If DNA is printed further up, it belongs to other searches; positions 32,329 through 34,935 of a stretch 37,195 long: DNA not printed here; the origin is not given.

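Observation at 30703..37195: The largest gene at the 3' end is invisible in the ORF track: an open frame of at least 2164 codons running off the window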

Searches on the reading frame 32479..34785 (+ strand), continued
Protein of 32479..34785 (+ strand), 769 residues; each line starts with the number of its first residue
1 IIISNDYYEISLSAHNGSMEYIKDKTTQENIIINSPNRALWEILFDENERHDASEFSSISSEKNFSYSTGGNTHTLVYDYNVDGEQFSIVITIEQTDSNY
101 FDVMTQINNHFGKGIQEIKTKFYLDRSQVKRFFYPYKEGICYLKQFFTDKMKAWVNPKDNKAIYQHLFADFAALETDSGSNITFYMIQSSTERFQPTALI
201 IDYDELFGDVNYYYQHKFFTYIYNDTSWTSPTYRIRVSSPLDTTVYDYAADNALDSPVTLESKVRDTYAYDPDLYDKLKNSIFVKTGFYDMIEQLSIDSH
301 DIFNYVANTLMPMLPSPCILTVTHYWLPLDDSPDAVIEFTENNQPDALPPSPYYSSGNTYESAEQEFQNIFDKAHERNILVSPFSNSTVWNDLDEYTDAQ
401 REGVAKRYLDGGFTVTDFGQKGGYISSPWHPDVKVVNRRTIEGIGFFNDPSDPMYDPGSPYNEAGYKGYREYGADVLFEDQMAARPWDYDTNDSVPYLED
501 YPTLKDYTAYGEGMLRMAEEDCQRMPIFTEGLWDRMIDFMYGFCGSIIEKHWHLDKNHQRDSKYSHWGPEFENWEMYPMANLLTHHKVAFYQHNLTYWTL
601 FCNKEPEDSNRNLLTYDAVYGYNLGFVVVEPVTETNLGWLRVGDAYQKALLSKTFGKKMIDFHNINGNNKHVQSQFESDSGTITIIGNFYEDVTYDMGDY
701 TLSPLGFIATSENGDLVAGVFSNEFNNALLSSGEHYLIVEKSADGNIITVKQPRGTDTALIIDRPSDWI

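Call 55: predict_structure(alignment_id=A2)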
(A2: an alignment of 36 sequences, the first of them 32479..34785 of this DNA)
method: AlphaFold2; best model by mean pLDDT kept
length: 769 residues; sequences in the alignment: 36
mean_pLDDT: 86.7   pTM: 0.90
mean pLDDT of the five models: 86.7, 86.0, 85.4, 84.9, 83.7
residues with pLDDT >= 90: 466; 70-90: 204; 50-70: 62; < 50: 37
segments of 3 or more residues with pLDDT < 50: 152-164, 329-343, 462-468
pLDDT, mean of each block of 10 residues (from residue 1): 95 94 95 87 92 94 90 83 88 95 96 94 90 92 86 42 62 95 89 83 75 90 95 95 94 91 90 95 91 87 94 96 74 42 62 88 93 97 89 61 85 75 84 87 73 54 48 91 85 93 94 93 93 90 88 61 70 92 96 85 88 97 94 84 98 97 91 96 97 96 98 96 97 97 90 94 83
secondary structure, 60 per line:
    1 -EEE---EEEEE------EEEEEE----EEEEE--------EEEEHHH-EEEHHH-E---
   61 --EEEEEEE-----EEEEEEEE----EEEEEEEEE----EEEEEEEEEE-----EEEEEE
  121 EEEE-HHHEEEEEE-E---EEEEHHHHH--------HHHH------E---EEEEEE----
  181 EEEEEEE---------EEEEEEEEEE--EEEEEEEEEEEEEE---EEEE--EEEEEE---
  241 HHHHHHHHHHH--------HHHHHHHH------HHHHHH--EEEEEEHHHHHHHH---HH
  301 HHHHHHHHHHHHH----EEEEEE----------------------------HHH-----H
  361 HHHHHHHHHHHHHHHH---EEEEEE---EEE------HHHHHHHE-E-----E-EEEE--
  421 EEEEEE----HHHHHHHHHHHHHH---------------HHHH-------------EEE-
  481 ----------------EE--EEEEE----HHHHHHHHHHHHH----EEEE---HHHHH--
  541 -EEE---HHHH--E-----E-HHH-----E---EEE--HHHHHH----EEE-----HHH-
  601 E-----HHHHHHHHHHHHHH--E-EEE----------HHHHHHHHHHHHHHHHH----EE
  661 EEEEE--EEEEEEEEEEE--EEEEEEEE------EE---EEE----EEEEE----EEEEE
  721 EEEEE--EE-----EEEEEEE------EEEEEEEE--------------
elements in order (helices of 4 or more, strands of 3 or more residues): E2-4 E8-12 E19-24 E29-33 E42-45 E50-52 E63-69 E75-82 E87-95 E100-109 E115-124 E129-134 E140-143 H144-148 H157-160 E171-176 E181-187 E197-206 E209-222 E226-229 E232-237 H241-251 H260-267 H274-279 E282-287 H288-295 H299-313 E318-323 H360-376 E380-385 E389-391 H398-404 E415-418 E421-426 H431-444 H460-463 E477-479 E501-505 H510-522 E527-530 H534-538 E542-544 H548-551 E574-576 H579-584 E589-591 H607-620 E625-627 H638-654 E659-665 E668-678 E681-688 E700-702 E707-711 E716-725 E735-741 E748-755

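Call 58: fold_search(model_id=the predicted structure, library=pdb)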
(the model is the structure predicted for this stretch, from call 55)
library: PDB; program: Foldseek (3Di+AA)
matches with E <= 10: 1275; with E <= 0.001: 491
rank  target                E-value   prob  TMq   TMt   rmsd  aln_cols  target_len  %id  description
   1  5opq_A                7.9e-27  1.00  0.57  0.65   7.5       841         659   12  A 3,6-anhydro-D-galactosidase produced by Zobellia galactanivorans. This is an exo-lytic enzyme that hydrolyzes termin (released 2017-11-29)
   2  5opq_D                7.5e-26  1.00  0.56  0.64   7.9       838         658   12  A 3,6-anhydro-D-galactosidase produced by Zobellia galactanivorans. This is an exo-lytic enzyme that hydrolyzes termin (released 2017-11-29)
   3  8rzk_A                1.5e-24  1.00  0.55  0.63   7.4       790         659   11  The Michaelis complex of ZgGH129 D486N from Zobellia galactanivorans with neo-b/k-oligo-carrageenan tetrasaccharide (b (released 2024-07-31)
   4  5wzn_A                3.2e-20  1.00  0.61  0.73   5.5       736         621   11  Alpha-N-acetylgalactosaminidase NagBb from Bifidobacterium bifidum - GalNAc complex (released 2017-06-07)
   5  5wzr_A                7.6e-20  1.00  0.61  0.73   5.5       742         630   11  Alpha-N-acetylgalactosaminidase NagBb from Bifidobacterium bifidum - Gal-NHAc-DNJ complex (released 2017-06-07)
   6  5wzp_A                3.0e-19  1.00  0.58  0.72   5.8       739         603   13  Alpha-N-acetylgalactosaminidase NagBb from Bifidobacterium bifidum - ligand free (released 2017-06-07)
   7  5wzp_B                7.6e-19  1.00  0.59  0.73   6.1       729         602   11  Alpha-N-acetylgalactosaminidase NagBb from Bifidobacterium bifidum - ligand free (released 2017-06-07)
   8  5wzq_A                7.6e-19  1.00  0.60  0.73   5.8       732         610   11  Alpha-N-acetylgalactosaminidase NagBb from Bifidobacterium bifidum - quadruple mutant (released 2017-06-07)
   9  5wzn_B                2.3e-18  1.00  0.59  0.72   5.8       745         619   11  Alpha-N-acetylgalactosaminidase NagBb from Bifidobacterium bifidum - GalNAc complex (released 2017-06-07)
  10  5wzr_B                6.2e-18  1.00  0.60  0.71   5.6       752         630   11  Alpha-N-acetylgalactosaminidase NagBb from Bifidobacterium bifidum - Gal-NHAc-DNJ complex (released 2017-06-07)
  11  5wzq_B                6.8e-18  1.00  0.60  0.73   5.5       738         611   12  Alpha-N-acetylgalactosaminidase NagBb from Bifidobacterium bifidum - quadruple mutant (released 2017-06-07)
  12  6sh9_B                1.1e-16  1.00  0.38  0.25  11.7       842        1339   10  EngBF DARPin Fusion 4b D12 (released 2019-11-06)
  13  6qfk_A                1.3e-16  1.00  0.37  0.25  11.6       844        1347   10  EngBF DARPin Fusion 4b G10 (released 2019-11-06)
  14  8a1a_A                1.6e-16  1.00  0.35  0.24  13.0       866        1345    9  Structure of a leucinostatin derivative determined by host lattice display : L1F11V1 construct (released 2022-12-07)
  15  6qfo                  1.7e-16  1.00  0.37  0.25  11.8       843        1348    9  EngBF DARPin Fusion 9b 3G124 (released 2019-11-06)
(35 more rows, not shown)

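Call 80: search_protein_families(library=pfam, proteins=[L017:3711-5408:+, L017:5422-6315:+, L017:6577-7890:+, L017:7221-8606:+, L017:8921-9835:+, L017:9854-11962:+, L017:12049-14619:-, L017:14744-15694:+, L017:15352-17133:+, L017:17946-19049:-], max_evalue=0.0001)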
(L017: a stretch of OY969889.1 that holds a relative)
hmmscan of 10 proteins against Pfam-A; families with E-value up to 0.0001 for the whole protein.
L017:3711-5408:+ (565 aa): 2 families
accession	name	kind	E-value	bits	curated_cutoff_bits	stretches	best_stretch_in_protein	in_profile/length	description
PF02781.21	G6PD_C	-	2.7e-93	312.7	27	1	277-554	1-291/296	Glucose-6-phosphate dehydrogenase, C-terminal domain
PF00479.28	G6PD_N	-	8.6e-51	173.6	22.1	1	98-275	1-183/183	Glucose-6-phosphate dehydrogenase, NAD binding domain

L017:5422-6315:+ (297 aa): 0 families

L017:6577-7890:+ (437 aa): 6 families
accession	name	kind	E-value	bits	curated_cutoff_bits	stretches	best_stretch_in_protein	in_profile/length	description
PF01406.26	tRNA-synt_1e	-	7.4e-105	351.1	27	1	31-319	8-300/301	tRNA synthetases class I (C) catalytic domain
PF01921.24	tRNA-synt_1f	-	2.6e-06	27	27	0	269-329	279-339/360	tRNA synthetases class I (K)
PF09190.17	DALR_2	-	6.1e-06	27.1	22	1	343-363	1-21/57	DALR domain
PF00133.28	tRNA-synt_1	-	1.4e-05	24.5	22.7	1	254-304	357-407/414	tRNA synthetases class I (I, L, M and V)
PF23493.1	CysS_C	-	2.4e-05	24.8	23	1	387-431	3-47/51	Cysteinyl-tRNA ligase anticodon binding domain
PF09334.17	tRNA-synt_1g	-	4.6e-05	22.8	20.1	0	260-311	315-367/391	tRNA synthetases class I (M)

L017:7221-8606:+ (461 aa): 2 families
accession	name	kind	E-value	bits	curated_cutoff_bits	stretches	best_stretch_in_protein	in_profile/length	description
PF00588.24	SpoU_methylase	-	2.4e-38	131.9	29.7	1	310-450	2-142/142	SpoU rRNA Methylase family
PF08032.17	SpoU_sub_bind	-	1.6e-10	41.6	22.8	1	227-297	1-75/76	RNA 2'-O ribose methyltransferase substrate binding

L017:8921-9835:+ (304 aa): 2 families
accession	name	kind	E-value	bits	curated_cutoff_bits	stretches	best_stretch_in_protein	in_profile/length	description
PF04542.20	Sigma70_r2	-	1.2e-13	51.1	24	1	122-191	1-70/71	Sigma-70 region 2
PF08281.18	Sigma70_r4_2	-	3.6e-06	27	25.7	1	251-293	11-54/54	Sigma-70, region 4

L017:9854-11962:+ (702 aa): 1 family
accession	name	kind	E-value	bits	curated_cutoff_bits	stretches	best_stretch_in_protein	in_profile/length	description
PF19773.5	DUF6259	-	4.3e-08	33.1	28.7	1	343-569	71-296/300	Domain of unknown function (DUF6259)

L017:12049-14619:- (856 aa): 1 family
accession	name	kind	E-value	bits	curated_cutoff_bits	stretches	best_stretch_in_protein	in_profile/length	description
PF01053.26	Cys_Met_Meta_PP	-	9.2e-72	242.1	27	1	537-854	37-381/381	Cys/Met metabolism PLP-dependent enzyme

L017:14744-15694:+ (316 aa): 0 families

L017:15352-17133:+ (593 aa): 7 families
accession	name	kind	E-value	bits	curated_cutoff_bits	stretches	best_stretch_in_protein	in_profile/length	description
PF02786.22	CPSase_L_D2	-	4.8e-70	235.8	19.8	1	118-324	2-209/211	Carbamoyl-phosphate synthase L chain, ATP binding domain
PF00289.28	Biotin_carb_N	-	7e-44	149.3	25.5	1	4-112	2-110/110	Biotin carboxylase, N-terminal domain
PF02785.25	Biotin_carb_C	-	1.5e-35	122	32.4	1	338-438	1-101/108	Biotin carboxylase C-terminal domain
PF00364.28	Biotin_lipoyl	-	4.3e-19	68.5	22.1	1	519-583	3-72/73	Biotin-requiring enzyme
PF07478.18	Dala_Dala_lig_C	-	4.6e-07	30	24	1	143-293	25-174/204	D-ala D-ala ligase C-terminus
PF13533.13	Biotin_lipoyl_2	-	1.2e-05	25.4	29.8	0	521-544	5-28/32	Biotin-lipoyl like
PF02222.28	ATP-grasp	-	4.9e-05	23.5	27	0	139-294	15-162/179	ATP-grasp domain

L017:17946-19049:- (367 aa): 2 families
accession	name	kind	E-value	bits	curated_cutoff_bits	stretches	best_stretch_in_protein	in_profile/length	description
PF08007.18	JmjC_2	-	1e-29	103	22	1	99-212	14-124/127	JmjC domain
PF13621.12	Cupin_8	-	6.3e-10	39.8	27.4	1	164-210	204-245/252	Cupin-like domain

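Call 91: list_cluster_members(proteins=[P0087, P0099, P0101, P0105, P0091, P0008, P0010, P0006])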
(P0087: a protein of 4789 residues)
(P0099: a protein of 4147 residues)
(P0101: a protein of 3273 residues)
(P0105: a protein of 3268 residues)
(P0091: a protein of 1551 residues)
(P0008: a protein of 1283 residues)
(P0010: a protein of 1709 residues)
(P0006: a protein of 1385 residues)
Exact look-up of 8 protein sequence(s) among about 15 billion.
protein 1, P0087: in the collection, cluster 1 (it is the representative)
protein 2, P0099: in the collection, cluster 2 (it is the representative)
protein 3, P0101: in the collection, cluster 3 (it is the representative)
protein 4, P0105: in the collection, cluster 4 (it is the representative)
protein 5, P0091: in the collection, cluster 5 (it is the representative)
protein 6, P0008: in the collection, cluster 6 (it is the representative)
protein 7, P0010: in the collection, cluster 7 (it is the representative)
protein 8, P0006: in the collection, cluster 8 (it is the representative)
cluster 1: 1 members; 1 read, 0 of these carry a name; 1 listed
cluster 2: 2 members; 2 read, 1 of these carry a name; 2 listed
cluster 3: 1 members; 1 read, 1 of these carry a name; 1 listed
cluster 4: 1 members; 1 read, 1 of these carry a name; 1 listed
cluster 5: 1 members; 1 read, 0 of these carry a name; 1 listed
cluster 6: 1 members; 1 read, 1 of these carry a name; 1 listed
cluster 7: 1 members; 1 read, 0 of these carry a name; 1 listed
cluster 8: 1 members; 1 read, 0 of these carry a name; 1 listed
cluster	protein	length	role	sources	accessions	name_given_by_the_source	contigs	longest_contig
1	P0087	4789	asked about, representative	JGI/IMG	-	-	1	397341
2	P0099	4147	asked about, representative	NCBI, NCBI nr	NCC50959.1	MAG: hypothetical protein EOM20_07045 [Spartobacteria bacterium] | hypothetical protein [Spartobacteria bacterium]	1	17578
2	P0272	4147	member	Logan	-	-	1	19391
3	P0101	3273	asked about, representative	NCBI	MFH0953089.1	MAG: hypothetical protein V1873_02035 [Verrucomicrobiota bacterium]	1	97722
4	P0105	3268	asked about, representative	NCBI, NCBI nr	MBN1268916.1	MAG: hypothetical protein JXB04_04970 [Kiritimatiellae bacterium] | hypothetical protein [Kiritimatiellia bacterium]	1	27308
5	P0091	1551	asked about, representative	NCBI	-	-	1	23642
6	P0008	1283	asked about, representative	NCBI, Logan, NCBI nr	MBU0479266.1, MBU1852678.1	hypothetical protein KKC91_11965 [bacterium] | hypothetical protein [bacterium]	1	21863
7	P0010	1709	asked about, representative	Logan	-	-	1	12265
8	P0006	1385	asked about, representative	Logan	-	-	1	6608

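Call 92: search_protein_families(library=pfam, proteins=[P0105, P0087], max_evalue=0.001)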
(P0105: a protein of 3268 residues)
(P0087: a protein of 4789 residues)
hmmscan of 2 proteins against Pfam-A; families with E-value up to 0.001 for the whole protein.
P0105 (3268 aa): 0 families

P0087 (4789 aa): 0 families
